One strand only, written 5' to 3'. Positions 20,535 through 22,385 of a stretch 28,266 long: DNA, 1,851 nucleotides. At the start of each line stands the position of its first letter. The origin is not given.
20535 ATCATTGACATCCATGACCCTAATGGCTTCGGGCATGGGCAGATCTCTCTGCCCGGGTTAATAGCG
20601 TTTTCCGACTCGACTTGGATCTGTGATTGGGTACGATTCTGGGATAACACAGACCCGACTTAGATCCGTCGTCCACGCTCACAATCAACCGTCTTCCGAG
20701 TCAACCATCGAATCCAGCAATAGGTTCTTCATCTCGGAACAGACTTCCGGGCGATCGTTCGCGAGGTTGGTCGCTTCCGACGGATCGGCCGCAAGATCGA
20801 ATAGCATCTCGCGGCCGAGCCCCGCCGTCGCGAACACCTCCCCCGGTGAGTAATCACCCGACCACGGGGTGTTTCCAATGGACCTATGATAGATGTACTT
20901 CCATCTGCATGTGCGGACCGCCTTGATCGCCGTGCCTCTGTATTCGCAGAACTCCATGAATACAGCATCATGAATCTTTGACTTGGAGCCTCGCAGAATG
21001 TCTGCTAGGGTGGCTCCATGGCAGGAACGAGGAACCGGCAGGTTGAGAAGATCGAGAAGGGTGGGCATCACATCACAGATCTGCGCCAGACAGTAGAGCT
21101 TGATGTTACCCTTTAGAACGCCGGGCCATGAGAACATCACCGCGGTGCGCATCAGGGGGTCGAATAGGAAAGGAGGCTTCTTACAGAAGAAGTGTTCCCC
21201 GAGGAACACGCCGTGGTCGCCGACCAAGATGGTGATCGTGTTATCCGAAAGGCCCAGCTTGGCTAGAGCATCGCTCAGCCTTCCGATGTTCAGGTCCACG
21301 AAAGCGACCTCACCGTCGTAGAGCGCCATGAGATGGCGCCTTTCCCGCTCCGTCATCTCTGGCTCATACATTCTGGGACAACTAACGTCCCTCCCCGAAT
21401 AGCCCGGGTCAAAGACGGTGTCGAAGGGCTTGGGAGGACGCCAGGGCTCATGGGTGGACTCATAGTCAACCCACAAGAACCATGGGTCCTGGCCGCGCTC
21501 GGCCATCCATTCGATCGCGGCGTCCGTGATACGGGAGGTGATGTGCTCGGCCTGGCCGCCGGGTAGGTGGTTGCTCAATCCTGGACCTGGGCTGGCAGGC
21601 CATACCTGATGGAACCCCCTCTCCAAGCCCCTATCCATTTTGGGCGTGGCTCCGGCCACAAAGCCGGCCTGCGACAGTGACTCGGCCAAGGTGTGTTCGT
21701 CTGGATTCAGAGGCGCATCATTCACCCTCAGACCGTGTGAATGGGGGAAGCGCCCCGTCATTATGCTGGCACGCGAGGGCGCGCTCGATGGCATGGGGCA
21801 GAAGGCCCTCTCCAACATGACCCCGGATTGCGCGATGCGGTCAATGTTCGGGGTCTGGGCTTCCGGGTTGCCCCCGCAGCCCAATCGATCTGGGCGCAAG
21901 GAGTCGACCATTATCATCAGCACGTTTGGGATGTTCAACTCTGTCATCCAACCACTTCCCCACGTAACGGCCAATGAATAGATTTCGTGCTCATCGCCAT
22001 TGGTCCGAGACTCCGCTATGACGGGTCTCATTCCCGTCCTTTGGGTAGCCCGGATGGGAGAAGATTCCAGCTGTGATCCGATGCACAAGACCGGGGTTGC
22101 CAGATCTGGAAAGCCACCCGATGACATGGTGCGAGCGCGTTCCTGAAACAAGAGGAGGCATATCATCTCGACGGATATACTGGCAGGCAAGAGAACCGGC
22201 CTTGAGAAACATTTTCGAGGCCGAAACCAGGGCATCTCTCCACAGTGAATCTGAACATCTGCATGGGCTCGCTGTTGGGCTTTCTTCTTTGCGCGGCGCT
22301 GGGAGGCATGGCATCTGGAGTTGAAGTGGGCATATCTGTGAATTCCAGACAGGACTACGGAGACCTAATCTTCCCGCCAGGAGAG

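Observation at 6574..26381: PUL-like cluster for sulfated or complex glycan catabolism in an archaeal-type genome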

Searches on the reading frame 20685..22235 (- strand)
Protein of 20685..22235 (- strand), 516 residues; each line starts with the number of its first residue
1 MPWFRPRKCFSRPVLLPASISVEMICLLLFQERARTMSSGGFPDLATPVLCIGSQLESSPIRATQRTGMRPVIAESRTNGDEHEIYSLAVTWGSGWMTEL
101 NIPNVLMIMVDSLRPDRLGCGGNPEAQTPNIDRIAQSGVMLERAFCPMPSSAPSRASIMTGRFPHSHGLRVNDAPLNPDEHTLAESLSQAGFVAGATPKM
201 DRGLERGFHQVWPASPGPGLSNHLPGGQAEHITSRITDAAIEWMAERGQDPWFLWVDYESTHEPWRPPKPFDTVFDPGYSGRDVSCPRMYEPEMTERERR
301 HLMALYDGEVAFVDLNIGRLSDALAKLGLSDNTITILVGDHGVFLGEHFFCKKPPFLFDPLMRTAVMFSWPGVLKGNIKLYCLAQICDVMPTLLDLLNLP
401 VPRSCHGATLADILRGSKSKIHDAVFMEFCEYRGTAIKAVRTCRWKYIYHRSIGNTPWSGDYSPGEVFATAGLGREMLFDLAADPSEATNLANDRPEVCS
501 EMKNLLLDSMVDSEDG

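Call 6: search_protein_families(library=pfam, proteins=[window:20685-22235:-], max_evalue=0.01)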
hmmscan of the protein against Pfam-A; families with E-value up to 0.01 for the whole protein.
window:20685-22235:- (516 aa): 4 families
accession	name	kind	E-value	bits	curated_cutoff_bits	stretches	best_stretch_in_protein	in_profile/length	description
PF00884.28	Sulfatase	-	4.9e-37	128.3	25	1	103-398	1-300/301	Sulfatase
PF01663.27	Phosphodiest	-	4.1e-13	50.1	23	2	105-172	1-65/342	Type I phosphodiesterase / nucleotide pyrophosphatase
PF16347.10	SGSH_C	-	5e-13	49.9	29.3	1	346-449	1-108/154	N-sulphoglucosamine sulphohydrolase, C-terminal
PF14707.11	Sulfatase_C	-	1.2e-05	26.3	30.9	1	432-503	9-86/127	C-terminal region of aryl-sulfatase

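Call 25: search_solved_structures(query=window:20685-22235:-, max_evalue=1e-10, show_alignments=1)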
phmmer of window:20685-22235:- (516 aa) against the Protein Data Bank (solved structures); distinct sequences matched with E-value up to 1e-10: 72 (the best 60 are shown).
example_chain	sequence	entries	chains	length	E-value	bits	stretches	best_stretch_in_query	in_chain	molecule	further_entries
5g2v_A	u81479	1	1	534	6.8e-34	120.7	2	99-269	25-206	N-ACETYLGLUCOSAMINE-6-SULFATASE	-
7p24_AAA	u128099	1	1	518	1.1e-33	120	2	299-451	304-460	Mucin-desulfating sulfatase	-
9s03_A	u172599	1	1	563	1.3e-31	113.1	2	98-267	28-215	Putative sulfatase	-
7oz8_AAA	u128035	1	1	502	4.8e-31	111.3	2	90-201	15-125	Choline-sulfatase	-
4uph_A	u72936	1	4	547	1e-30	110.2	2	295-495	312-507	SULFATASE (SULFURIC ESTER HYDROLASE) PROTEIN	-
6pt6_B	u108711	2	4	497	1.2e-30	110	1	223-450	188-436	exo-2S-iota carrageenan S1 sulfatase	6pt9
6ptk_A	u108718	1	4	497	3e-30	108.7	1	223-450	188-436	exo-2S-iota carrageenan S1 sulfatase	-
6pt4_B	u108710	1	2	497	5.6e-30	107.8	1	223-450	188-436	exo-2S-iota carrageenan S1 sulfatase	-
7ebp_A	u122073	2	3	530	8.9e-30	107.1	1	101-268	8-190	Sulfatase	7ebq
4upl_A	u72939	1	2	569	1e-29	106.9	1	99-194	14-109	SULFATASE FAMILY PROTEIN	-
9s8y_A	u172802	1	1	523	1.6e-29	106.3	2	103-268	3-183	Sulfatase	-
5g2t_A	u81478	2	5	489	1.5e-27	99.7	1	294-455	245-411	2-O GLYCOSAMINOGLYCAN SULFATASE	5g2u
3b5q_A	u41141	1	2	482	1.8e-27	99.5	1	294-455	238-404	Putative sulfatase yidJ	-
2qzu_A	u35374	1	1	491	4e-27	98.3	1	306-454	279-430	Putative sulfatase yidJ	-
7lha_A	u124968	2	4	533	4.2e-27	98.3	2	309-504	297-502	Exo-L-galactose-6-sulfatase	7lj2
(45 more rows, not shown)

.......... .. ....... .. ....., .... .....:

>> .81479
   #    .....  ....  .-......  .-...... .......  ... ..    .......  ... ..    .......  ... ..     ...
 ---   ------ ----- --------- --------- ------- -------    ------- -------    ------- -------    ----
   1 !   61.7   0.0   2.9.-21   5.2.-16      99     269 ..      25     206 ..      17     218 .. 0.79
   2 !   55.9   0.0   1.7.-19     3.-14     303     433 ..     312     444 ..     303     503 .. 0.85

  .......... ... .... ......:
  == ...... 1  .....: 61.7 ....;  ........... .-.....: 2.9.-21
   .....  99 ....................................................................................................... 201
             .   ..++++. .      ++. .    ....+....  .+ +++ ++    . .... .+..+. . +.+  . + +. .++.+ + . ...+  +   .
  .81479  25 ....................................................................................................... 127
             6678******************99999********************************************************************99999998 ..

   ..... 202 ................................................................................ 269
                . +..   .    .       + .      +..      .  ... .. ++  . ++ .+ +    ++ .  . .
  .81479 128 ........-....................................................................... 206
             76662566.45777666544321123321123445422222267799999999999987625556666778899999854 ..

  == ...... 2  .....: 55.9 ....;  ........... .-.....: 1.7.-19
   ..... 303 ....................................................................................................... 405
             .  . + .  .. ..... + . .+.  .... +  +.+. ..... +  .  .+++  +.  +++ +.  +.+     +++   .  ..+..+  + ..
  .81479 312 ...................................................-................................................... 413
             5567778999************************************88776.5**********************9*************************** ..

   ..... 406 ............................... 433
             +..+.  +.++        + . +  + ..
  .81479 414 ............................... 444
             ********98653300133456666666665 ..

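Call 34: search_protein_families(library=ncbifam, proteins=[window:20685-21947:-], max_evalue=0.01)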
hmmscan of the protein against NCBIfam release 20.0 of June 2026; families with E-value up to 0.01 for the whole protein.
window:20685-21947:- (420 aa): 6 families
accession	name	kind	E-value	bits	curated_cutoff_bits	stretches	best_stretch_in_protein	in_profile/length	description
NF010322.0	PRK13759.1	equivalog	5.3e-54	183.5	481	2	134-358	179-419/486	arylsulfatase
NF045661.1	HdlasePehA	equivalog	3.2e-37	128.3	900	3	197-408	271-476/506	phosphoric/sulfuric ester hydrolase PehA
TIGR03417.1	chol_sulfatase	equivalog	5e-36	124.6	433.45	2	183-408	228-431/500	choline-sulfatase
NF052527.1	Mn_arylsulf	exception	6.5e-26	91.3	850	2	134-354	177-410/479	manganese-dependent arylsulfatase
NF047438.1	polymyxin_MCR12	exception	0.0011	17.4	1200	1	207-277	420-494/548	MCR-12 family phosphoethanolamine--lipid A transferase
NF053859.1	polymyxin_MCR13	exception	0.0097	14.8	1250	0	201-290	407-501/541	MCR-13 family phosphoethanolamine--lipid A transferase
